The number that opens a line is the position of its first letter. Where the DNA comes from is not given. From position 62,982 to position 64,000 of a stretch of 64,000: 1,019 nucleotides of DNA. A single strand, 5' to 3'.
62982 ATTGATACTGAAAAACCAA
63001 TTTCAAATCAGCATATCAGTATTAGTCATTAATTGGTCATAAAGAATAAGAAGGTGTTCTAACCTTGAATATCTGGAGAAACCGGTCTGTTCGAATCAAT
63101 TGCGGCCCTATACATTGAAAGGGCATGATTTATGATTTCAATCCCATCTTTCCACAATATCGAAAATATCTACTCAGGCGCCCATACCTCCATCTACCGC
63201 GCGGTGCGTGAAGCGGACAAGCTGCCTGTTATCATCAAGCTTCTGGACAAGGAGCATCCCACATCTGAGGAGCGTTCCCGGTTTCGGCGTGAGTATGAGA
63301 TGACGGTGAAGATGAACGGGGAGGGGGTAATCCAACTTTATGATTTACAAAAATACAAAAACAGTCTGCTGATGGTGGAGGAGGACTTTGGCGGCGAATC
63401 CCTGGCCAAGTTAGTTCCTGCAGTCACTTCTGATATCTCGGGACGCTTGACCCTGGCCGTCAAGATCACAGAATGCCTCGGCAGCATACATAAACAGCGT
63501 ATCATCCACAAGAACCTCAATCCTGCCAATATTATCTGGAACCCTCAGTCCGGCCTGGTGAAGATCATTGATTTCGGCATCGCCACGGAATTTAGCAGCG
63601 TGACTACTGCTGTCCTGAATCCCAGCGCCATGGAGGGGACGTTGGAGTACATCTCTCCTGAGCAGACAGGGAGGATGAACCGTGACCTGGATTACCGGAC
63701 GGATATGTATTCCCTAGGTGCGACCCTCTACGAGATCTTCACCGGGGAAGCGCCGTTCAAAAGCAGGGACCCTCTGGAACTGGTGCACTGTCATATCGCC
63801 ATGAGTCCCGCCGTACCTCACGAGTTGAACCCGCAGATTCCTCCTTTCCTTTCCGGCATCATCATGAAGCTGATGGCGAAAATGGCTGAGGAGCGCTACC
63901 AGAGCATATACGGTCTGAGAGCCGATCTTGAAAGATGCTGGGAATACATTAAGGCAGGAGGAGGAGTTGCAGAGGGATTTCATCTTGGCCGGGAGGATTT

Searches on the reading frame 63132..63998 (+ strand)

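Call 74: search_protein_families(library=pfam, proteins=[window:63132-63998:+], max_evalue=0.00001)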
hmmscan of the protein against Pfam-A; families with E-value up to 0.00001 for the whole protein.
window:63132-63998:+ (289 aa): 2 families
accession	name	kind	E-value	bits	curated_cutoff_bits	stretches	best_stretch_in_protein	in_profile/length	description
PF00069.31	Pkinase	-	3.7e-37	128.6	31.7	1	8-254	2-250/263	Protein kinase domain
PF07714.23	PK_Tyr_Ser-Thr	-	2.3e-24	86.5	23.1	1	10-255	4-248/258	Protein tyrosine and serine/threonine kinase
